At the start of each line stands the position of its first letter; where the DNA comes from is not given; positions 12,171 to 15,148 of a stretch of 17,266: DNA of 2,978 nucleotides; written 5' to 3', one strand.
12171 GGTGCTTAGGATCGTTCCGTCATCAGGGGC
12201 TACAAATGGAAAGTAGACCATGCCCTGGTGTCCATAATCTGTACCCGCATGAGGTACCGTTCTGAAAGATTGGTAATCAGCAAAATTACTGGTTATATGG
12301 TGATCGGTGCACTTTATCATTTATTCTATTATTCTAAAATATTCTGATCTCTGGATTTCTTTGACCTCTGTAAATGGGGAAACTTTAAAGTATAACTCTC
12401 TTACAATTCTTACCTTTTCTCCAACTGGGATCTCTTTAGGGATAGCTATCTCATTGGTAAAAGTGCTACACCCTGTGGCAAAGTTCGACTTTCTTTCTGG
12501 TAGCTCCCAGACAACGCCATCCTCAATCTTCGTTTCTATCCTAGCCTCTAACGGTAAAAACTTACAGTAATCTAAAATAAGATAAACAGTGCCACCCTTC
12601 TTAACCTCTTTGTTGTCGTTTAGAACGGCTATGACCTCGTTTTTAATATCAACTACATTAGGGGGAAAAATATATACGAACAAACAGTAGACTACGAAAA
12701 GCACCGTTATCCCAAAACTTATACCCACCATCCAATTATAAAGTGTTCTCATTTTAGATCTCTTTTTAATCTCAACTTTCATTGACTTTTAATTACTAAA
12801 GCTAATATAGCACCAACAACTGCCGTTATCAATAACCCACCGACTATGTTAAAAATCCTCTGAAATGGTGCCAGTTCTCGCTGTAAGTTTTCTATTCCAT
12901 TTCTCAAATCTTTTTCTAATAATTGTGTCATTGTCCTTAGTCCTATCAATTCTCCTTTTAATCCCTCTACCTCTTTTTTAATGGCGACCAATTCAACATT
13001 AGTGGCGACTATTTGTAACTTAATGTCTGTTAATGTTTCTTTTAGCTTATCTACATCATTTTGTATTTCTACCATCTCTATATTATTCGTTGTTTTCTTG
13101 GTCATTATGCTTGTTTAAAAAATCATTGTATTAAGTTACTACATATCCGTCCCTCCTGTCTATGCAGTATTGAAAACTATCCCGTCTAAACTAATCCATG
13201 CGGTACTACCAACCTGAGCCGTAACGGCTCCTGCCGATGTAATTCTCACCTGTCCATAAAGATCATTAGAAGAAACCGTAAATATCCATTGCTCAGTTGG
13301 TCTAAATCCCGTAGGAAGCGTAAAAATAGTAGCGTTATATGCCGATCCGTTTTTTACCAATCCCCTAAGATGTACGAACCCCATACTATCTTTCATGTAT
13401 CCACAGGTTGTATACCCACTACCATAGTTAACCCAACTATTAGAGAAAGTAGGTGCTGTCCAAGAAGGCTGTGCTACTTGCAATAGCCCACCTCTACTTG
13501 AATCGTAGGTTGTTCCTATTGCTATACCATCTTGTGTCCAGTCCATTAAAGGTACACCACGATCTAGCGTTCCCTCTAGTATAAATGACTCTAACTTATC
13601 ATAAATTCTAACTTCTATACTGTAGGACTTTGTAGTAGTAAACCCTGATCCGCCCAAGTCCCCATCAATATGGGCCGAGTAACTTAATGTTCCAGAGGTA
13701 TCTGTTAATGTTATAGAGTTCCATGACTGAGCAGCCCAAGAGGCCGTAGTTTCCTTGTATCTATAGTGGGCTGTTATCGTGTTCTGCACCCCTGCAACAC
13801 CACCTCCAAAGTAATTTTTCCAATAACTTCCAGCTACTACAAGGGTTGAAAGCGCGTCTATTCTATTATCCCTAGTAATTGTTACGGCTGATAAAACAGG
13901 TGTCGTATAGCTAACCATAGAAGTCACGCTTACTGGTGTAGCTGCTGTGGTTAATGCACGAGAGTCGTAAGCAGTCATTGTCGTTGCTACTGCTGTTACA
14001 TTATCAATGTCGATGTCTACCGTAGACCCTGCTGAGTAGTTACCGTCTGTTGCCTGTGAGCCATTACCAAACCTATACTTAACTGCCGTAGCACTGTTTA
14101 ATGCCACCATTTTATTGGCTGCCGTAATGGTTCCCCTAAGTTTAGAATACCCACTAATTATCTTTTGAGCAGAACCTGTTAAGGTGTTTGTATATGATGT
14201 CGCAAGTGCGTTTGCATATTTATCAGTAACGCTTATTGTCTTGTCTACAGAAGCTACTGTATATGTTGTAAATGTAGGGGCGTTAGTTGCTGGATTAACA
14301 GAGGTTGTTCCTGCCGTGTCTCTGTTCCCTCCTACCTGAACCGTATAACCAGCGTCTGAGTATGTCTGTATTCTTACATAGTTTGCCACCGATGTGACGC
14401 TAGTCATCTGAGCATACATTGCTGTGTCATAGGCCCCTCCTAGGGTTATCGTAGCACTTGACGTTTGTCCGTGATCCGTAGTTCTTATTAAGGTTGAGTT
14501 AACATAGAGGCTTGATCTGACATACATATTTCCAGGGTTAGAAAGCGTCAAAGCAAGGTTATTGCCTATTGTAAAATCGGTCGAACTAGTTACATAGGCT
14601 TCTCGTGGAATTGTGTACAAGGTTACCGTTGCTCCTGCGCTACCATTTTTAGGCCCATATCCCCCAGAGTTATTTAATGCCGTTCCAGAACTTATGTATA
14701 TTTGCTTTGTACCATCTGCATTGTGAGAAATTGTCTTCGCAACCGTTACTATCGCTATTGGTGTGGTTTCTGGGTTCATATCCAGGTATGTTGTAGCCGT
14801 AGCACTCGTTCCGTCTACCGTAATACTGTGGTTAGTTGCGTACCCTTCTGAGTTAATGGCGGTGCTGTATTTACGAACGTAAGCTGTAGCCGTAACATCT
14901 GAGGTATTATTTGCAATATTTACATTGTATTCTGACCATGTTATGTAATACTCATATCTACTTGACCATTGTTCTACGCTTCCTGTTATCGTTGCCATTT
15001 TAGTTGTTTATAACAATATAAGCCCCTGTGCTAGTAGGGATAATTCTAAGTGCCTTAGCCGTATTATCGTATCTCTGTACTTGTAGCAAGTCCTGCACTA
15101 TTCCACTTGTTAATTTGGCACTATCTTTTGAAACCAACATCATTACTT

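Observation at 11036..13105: Four-gene lysis cassette with an unusual M23 peptidase lysin carrying a long coiled coil and an amphipathic tail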

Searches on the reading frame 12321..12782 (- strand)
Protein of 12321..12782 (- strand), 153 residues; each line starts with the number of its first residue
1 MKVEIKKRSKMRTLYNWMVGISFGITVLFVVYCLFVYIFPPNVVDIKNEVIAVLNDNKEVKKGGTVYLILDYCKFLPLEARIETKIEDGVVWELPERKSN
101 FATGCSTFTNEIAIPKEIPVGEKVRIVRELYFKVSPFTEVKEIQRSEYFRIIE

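Call 3: search_protein_families(library=pfam, proteins=[window:12321-12782:-], max_evalue=0.1)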
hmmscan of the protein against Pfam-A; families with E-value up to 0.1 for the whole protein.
window:12321-12782:- (153 aa): 2 families
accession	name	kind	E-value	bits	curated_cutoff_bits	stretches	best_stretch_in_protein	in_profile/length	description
PF11085.13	YqhR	-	0.054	13.9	27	1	11-46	90-124/165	Conserved membrane protein YqhR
PF18895.5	T4SS_pilin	-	0.056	14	26.6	1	11-39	9-37/71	Type IV secretion system pilin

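Call 4: search_protein_families(library=phrogs, proteins=[window:12321-12782:-], max_evalue=0.01)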
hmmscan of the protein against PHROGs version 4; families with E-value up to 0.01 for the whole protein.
window:12321-12782:- (153 aa): 0 families

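Call 15: find_homologous_proteins(query=window:12321-12782:-)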
Query window:12321-12782:- (153 aa): 2 proteins with E <= 0.001 among 15 candidates.
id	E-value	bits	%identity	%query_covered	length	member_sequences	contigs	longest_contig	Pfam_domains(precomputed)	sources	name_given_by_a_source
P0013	6.9e-95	333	100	100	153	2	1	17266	-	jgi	-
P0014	4.9e-71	255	75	100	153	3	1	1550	-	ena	-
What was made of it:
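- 12321..12782 (-): 153-aa N-terminally anchored protein (TM 16-46) with a beta-rich C-terminal domain. Its start overlaps the upstream gene by 4 nt and it abuts the lysin start. Function unknown; it is a near-orphan. Only one homologue (75% identity) in 5.8 billion proteins: call 15.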

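Call 16: search_protein_families(library=ncbifam, proteins=[window:12321-12782:-], max_evalue=1)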
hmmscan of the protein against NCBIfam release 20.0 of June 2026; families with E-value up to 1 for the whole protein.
window:12321-12782:- (153 aa): 1 family
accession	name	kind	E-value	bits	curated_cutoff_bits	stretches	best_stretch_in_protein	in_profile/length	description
NF002722.0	PRK02565.1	equivalog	0.067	12.8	57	1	3-35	5-36/48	photosystem II reaction center protein J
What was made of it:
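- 12321..12782 (-): No family: calls 3, 4, 16.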

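Call 101: predict_structure(alignment_id=A4)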
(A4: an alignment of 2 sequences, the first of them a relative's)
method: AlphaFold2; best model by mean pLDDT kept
length: 153 residues; sequences in the alignment: 2
mean_pLDDT: 53.0   pTM: 0.27
mean pLDDT of the five models: 53.0, 52.5, 51.9, 49.4, 47.7
residues with pLDDT >= 90: 0; 70-90: 27; 50-70: 45; < 50: 81
segments of 3 or more residues with pLDDT < 50: 41-55, 61-63, 73-104, 128-153
pLDDT, mean of each block of 10 residues (from residue 1): 63 79 83 69 45 48 52 45 43 35 50 54 49 46 38 37
secondary structure, 60 per line:
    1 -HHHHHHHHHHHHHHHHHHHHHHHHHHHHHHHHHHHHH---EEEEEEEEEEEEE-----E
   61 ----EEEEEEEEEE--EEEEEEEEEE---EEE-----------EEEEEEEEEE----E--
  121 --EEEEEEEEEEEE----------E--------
elements in order: H2-38 E42-54 E65-74 E77-86 E90-92 E104-113 E123-134
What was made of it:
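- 12321..12782 (-): AlphaFold at low confidence gives a helix at 2-38 followed by strands: call 101.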

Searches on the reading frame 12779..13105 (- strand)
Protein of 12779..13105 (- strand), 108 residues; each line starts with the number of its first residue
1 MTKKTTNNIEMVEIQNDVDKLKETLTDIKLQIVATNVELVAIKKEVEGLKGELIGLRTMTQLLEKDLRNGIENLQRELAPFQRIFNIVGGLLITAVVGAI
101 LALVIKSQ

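Call 3: search_protein_families(library=pfam, proteins=[window:12779-13105:-], max_evalue=0.1)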
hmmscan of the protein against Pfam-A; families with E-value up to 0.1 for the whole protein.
window:12779-13105:- (108 aa): 8 families
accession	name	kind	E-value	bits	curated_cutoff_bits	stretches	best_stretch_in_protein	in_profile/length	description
PF00038.26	Filament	-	0.0071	16.4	40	1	10-80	204-274/313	Intermediate filament protein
PF24487.1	NDC80_loop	-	0.0073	16.4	27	1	8-88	114-191/233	Kinetochore protein NDC80 loop region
PF10805.13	DUF2730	-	0.022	15.3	24.9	1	1-64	25-90/102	Protein of unknown function (DUF2730)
PF25541.1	TBCA_PH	-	0.04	14.1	27.8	1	10-84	58-135/139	PH domain-containing proteins, TBCA domain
PF14182.11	YgaB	-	0.048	14.5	27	0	5-29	36-60/77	YgaB-like protein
PF12795.12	MscS_porin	-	0.066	13.2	34.4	1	5-65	123-184/238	Mechanosensitive ion channel porin domain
PF10473.14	CENP-F_leu_zip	-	0.067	13.7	34.5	0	16-80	24-91/140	Leucine-rich repeats of kinetochore protein Cenp-F/LEK1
PF01166.23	TSC22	-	0.07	13.8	30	0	40-65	10-35/57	TSC-22/dip/bun family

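Call 4: search_protein_families(library=phrogs, proteins=[window:12779-13105:-], max_evalue=0.01)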
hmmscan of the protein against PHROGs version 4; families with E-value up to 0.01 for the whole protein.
window:12779-13105:- (108 aa): 1 family
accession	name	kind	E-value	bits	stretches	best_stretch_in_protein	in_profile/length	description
phrog_31146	-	unknown function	0.0044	17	1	3-73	219-289/456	-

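Call 16: search_protein_families(library=ncbifam, proteins=[window:12779-13105:-], max_evalue=1)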
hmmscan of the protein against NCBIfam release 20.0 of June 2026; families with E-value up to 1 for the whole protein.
window:12779-13105:- (108 aa): 5 families
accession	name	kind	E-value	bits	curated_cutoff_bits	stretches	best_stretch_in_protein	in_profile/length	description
TIGR00012.1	L29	equivalog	0.0044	17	22.6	0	41-66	9-34/56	50S ribosomal protein L29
NF005165.0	PRK06638.1-5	equivalog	0.025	13.6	192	1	18-100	97-178/282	NADH-quinone oxidoreductase subunit J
NF010759.0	PRK14162.1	equivalog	0.032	13.9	176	1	4-79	34-107/194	nucleotide exchange factor GrpE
NF010758.0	PRK14161.1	equivalog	0.081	12.6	206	1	15-58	3-45/178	nucleotide exchange factor GrpE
NF010535.0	PRK13923.1-3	equivalog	0.23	11.3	257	1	7-76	102-173/193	sporulation-specific transcriptional regulator GerR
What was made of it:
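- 12779..13105 (-): 108-aa protein with an N-terminal coiled coil and one C-terminal TM helix (residues 82-108). It is an accessory membrane protein of unknown role. It resembles XhlA in architecture only. No XhlA or other family hit: calls 3, 4, 16.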

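Call 71: search_dna_similar(query=window:12779-13105:-, collection=phages, mode=protein, max_evalue=0.01, max_rows=12)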
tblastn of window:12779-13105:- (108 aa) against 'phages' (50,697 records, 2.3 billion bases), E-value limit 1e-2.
No match.

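Call 74: find_related_loci(query=window:12779-13105:-, collection=viral_contigs, flank=5000)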
Query window:12779-13105:- (108 aa) in viral_contigs; peptide patterns used: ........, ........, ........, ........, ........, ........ (x = any residue, [..] = any of these).
41 stretches matched a pattern, but none encodes a relative of the query by tblastn (E <= 1e-3).
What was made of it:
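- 12779..13105 (-): No phage-database or IMG/VR relative: calls 71, 74.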

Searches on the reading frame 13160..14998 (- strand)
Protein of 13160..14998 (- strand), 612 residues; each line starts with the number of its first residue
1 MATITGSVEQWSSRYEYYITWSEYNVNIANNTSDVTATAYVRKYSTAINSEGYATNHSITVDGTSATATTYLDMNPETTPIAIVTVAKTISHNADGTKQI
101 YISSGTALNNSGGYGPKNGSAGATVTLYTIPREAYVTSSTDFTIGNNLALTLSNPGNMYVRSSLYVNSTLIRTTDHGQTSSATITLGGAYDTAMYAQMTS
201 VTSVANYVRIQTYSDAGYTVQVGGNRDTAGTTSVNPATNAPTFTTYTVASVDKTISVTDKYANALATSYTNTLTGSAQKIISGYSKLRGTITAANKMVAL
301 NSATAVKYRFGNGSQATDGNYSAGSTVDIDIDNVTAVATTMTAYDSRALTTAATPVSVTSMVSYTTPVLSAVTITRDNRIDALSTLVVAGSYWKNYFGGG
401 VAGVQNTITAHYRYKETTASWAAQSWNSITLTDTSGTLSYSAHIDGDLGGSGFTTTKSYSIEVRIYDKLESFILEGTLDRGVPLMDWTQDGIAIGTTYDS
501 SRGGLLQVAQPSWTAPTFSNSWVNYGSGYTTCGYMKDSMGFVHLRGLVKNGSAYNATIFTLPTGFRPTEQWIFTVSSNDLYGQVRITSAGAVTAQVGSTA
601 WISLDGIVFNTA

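Call 3: search_protein_families(library=pfam, proteins=[window:13160-14998:-], max_evalue=0.1)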
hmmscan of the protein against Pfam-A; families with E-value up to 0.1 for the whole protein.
window:13160-14998:- (612 aa): 0 families

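Call 4: search_protein_families(library=phrogs, proteins=[window:13160-14998:-], max_evalue=0.01)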
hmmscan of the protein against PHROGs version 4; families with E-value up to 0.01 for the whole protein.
window:13160-14998:- (612 aa): 2 families
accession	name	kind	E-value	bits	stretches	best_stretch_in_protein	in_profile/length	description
phrog_372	-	tail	6.4e-37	128.6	1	11-509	11-471/743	tail protein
phrog_9468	-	unknown function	0.00024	22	1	551-600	62-111/127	-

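Call 31: search_dna_similar(query=window:13160-14998:-, collection=phages, mode=protein, max_evalue=0.001, max_rows=25)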
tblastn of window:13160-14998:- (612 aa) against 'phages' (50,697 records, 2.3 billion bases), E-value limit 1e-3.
Records with a match: 174; places in all: 178; records where one place covers at least 80% of the query: 14.
Best place of each record, by identity: <60% 174.
By first word of the organism name: Bacillus 108; Streptomyces 46; Streptococcus 4; Microbacterium 2; Janthinobacterium 2; Geobacillus 2; Staphylococcus 2; Xylella 2; Microcystis 1; Bacteriophage 1; and 4 more.
By host as written in the record: Bacillus subtilis 21; Streptomyces lividans JI 1326 19; Streptomyces griseus ATCC 10137 16; Bacillus cereus 8; Bacillus megaterium 6; Bacillus anthracis Sterne 6; - 6; Bacillus anthracis 5; and 53 more.
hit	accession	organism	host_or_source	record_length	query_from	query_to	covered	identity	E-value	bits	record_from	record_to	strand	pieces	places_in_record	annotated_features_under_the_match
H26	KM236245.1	Bacillus phage Mater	Bacillus megaterium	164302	12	612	85%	30.3%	4e-9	177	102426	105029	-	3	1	minor structural protein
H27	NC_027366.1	Bacillus phage Mater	Bacillus megaterium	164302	12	612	85%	30.3%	4e-9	177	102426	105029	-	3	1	tail protein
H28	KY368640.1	Bacillus phage vB_BsuM-Goe3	Bacillus subtilis Goe3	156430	1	495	76%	29.8%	3e-6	108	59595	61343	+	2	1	minor structural protein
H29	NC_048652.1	Bacillus phage vB_BsuM-Goe3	Bacillus subtilis Goe3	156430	1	495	76%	29.8%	3e-6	108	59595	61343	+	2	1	tail protein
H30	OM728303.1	Bacillus phage vB_BsuM-Goe25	Bacillus subtilis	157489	1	495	76%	29.8%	2e-5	104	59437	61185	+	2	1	hypothetical protein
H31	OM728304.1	Bacillus phage vB_BsuM-Goe27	Bacillus subtilis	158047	1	495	76%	29.6%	1e-5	107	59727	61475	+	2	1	hypothetical protein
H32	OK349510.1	Bacillus phage BM-P1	Bacillus sp.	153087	1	495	76%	29.6%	4e-6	107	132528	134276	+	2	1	hypothetical protein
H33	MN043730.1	Bacillus phage vB_BveM-Goe7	Bacillus velezensis FZB42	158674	1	495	76%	29.4%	8e-6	107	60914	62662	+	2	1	hypothetical protein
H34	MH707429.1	Bacillus phage BSP12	Bacillus subtilis ATCC 21336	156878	1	495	76%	29.3%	3e-5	102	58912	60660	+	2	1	minor structural protein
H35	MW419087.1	Bacillus phage 015DV004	Bacillus subtilis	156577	19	495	78%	28.0%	1e-5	109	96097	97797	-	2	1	178: tail protein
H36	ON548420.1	Bacillus phage vB_BanS-Thrax4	Bacillus anthracis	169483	11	509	82%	26.1%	6e-10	121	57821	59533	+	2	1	pyocin family protein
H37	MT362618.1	Microcystis phage MaeS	Microcystis aeruginosa FACHB-942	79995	17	524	83%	25.4%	6e-4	49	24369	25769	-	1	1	hypothetical protein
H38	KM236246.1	Bacillus phage Moonbeam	Bacillus megaterium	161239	3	495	67%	31.1%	5e-7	112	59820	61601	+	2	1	structural protein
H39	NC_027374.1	Bacillus phage Moonbeam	Bacillus megaterium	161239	3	495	67%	31.1%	5e-7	112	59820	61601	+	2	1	tail protein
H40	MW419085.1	Bacillus phage 000TH009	Bacillus subtilis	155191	19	495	78%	26.7%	1e-4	100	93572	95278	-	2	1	171: minor tail protein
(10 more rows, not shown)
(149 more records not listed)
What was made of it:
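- The tail protein matches mostly Bacillus and Streptomyces phages (call 31).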
